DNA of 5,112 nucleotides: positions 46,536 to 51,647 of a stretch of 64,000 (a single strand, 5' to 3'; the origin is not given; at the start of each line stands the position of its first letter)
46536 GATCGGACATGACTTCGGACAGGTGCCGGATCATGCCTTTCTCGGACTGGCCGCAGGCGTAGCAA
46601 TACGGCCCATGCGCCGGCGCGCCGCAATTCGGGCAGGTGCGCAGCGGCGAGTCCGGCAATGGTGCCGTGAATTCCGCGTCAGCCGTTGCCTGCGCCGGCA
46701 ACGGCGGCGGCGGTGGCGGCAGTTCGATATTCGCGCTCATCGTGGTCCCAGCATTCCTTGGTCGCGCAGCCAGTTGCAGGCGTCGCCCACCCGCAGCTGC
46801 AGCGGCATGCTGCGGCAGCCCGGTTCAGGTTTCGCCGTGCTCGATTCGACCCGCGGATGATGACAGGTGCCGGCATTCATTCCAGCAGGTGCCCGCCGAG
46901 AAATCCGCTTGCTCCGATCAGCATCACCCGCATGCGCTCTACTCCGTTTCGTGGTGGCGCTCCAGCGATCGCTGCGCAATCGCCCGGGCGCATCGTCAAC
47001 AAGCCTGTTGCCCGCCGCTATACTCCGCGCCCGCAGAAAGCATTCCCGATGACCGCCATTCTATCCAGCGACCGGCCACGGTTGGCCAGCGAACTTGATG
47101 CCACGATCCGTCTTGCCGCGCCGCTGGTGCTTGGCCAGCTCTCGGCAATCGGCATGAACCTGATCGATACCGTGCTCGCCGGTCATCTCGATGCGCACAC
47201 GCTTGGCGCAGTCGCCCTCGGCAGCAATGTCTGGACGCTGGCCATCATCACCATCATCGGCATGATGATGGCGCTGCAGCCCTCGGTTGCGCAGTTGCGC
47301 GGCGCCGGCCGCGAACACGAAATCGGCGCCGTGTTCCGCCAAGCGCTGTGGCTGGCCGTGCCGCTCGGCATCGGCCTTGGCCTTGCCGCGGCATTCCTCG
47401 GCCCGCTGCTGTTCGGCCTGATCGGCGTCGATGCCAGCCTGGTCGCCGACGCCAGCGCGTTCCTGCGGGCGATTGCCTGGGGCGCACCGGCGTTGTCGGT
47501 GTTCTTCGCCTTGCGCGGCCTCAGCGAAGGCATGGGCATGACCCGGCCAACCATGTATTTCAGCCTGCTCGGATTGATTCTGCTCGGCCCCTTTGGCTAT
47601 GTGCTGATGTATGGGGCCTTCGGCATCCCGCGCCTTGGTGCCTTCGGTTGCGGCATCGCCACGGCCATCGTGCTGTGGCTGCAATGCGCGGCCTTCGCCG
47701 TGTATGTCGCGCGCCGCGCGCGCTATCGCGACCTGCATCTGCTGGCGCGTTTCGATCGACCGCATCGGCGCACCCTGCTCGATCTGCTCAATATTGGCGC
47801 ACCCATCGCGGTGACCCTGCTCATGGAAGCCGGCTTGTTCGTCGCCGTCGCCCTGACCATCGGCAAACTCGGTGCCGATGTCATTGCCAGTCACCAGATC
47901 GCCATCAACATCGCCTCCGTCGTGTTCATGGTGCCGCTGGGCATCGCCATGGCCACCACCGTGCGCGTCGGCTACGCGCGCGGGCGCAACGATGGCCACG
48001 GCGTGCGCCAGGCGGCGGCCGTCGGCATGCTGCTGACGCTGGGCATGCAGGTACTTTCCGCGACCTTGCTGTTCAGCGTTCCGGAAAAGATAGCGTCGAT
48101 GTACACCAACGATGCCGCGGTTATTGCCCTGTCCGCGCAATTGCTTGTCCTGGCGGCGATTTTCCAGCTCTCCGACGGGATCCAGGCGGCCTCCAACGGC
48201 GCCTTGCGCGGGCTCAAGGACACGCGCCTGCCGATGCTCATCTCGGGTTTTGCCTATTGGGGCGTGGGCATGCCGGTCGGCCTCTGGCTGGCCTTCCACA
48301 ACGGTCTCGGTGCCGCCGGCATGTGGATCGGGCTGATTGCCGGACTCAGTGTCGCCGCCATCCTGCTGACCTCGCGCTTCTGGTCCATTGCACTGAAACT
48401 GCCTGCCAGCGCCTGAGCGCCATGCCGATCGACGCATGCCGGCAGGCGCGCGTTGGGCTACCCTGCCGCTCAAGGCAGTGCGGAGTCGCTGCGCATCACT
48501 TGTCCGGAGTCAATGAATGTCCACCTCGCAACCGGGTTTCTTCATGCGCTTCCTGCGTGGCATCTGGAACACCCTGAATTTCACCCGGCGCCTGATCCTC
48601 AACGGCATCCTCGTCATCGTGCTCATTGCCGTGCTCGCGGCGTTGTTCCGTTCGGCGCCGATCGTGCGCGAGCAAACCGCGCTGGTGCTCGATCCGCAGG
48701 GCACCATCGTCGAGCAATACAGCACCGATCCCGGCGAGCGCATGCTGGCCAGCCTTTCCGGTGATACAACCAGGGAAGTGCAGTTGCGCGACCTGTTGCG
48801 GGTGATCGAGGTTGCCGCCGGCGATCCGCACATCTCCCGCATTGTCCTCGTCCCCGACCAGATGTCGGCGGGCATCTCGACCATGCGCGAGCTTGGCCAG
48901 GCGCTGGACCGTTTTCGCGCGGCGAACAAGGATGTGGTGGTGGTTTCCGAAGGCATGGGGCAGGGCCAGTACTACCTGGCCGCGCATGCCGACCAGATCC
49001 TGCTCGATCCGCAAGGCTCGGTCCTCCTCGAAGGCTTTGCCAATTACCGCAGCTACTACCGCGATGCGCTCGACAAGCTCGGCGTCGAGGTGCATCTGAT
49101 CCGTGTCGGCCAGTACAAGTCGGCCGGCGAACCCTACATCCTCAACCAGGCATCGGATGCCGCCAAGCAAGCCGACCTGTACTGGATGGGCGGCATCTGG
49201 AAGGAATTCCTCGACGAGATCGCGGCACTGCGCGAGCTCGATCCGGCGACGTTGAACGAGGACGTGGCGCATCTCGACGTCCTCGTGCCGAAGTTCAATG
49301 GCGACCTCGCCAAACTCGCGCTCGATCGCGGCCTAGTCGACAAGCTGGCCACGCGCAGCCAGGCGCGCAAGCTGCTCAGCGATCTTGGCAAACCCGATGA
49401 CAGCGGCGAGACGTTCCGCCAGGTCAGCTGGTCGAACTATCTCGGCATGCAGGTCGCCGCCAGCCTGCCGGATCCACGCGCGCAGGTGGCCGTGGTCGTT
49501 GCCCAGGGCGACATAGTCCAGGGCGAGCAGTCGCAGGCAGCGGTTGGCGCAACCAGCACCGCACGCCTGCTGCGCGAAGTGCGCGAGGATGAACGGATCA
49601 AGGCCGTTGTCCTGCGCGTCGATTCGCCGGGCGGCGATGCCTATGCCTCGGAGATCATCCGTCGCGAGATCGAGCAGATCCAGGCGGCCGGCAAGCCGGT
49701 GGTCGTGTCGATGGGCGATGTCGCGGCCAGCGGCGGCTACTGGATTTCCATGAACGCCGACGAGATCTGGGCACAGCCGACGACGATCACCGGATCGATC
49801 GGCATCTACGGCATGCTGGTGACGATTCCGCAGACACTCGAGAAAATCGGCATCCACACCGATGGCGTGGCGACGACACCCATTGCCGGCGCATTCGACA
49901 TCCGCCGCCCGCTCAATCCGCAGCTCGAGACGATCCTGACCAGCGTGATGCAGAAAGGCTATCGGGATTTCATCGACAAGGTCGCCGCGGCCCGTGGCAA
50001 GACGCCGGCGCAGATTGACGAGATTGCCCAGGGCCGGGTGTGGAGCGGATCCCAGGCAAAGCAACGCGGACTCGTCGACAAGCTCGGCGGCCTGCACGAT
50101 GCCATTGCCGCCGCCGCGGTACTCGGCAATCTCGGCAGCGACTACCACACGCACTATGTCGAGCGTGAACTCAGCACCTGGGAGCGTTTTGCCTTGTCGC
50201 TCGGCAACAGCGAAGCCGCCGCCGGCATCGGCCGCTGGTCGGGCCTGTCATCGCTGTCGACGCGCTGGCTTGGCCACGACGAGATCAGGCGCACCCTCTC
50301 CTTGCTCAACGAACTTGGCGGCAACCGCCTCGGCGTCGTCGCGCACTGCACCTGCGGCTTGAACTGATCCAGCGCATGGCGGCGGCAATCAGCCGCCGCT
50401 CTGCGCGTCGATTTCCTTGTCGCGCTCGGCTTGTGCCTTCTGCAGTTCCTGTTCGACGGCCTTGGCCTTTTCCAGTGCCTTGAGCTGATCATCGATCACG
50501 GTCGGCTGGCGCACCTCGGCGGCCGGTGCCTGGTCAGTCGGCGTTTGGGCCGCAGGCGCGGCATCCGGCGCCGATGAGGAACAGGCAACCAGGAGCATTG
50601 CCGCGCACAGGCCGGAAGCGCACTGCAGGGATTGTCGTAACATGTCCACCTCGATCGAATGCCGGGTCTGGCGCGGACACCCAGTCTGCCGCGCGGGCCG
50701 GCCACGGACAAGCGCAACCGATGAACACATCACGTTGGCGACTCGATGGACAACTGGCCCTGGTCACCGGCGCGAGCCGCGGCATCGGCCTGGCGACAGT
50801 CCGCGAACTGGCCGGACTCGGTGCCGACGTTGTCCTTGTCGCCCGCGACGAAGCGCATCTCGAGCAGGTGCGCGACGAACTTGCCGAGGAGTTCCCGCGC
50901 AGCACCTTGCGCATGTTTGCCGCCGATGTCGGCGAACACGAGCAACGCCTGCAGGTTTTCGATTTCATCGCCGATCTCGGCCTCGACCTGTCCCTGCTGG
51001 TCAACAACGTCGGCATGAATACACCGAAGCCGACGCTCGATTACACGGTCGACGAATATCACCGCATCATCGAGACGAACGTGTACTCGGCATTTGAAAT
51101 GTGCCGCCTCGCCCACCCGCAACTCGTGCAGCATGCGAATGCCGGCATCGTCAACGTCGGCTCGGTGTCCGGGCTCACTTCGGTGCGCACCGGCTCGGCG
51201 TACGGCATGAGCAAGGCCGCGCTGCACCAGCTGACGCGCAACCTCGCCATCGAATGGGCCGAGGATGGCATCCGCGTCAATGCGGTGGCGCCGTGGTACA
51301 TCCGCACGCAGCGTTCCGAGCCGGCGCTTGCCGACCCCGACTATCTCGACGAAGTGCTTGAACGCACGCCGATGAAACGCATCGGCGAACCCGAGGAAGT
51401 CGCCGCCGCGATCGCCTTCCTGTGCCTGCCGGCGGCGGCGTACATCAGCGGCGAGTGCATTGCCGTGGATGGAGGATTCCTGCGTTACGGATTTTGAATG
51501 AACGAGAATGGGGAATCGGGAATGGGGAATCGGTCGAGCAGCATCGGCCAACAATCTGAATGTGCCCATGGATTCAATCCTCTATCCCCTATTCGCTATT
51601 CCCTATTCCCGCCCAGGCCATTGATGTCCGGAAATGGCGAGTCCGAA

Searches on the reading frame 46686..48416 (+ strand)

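Call 15: search_protein_families(library=pfam, proteins=[window:46686-48416:+], max_evalue=0.001)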
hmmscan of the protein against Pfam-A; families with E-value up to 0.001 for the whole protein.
window:46686-48416:+ (576 aa): 1 family
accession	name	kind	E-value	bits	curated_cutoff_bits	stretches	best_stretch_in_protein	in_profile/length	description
PF01554.23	MatE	-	9.8e-60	201.3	24.9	2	373-533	1-160/161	MatE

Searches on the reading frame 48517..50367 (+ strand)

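Call 15: search_protein_families(library=pfam, proteins=[window:48517-50367:+], max_evalue=0.001)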
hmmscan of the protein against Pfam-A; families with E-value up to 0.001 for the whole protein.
window:48517-50367:+ (616 aa): 3 families
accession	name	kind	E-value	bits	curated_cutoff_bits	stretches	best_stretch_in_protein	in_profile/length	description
PF01343.23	Peptidase_S49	-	3.9e-75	251.4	24.9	2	389-537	3-151/154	Peptidase family S49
PF25145.1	NfeD1b_N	-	8.4e-07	29.2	40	1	357-429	27-96/189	NfeD1b, N-terminal domain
PF01972.22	SDH_protease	-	7e-06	25.7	31.3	0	349-428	79-155/286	ClpP-like SDH-type serine proteinase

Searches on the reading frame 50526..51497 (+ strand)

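Call 15: search_protein_families(library=pfam, proteins=[window:50526-51497:+], max_evalue=0.001)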
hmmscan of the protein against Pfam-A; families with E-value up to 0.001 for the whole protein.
window:50526-51497:+ (323 aa): 6 families
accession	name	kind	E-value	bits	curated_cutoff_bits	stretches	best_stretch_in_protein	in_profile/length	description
PF13561.12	adh_short_C2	-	1.7e-60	205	27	1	82-318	1-235/236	Enoyl-(Acyl carrier protein) reductase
PF00106.31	adh_short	-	7.7e-49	166.3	26.6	1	77-267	2-190/195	short chain dehydrogenase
PF08659.16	KR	-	1.8e-06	28.4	22.6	1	79-238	4-161/180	KR domain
PF01370.27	Epimerase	-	2.4e-05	24.3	20.9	1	78-241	1-157/240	NAD dependent epimerase/dehydratase family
PF23441.1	SDR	-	7e-05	22.8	27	1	190-318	127-255/258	SDR-like rossmann domain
PF02719.21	Polysacc_synt_2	-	0.00014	21.6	20.2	1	79-245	2-157/293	Polysaccharide biosynthesis protein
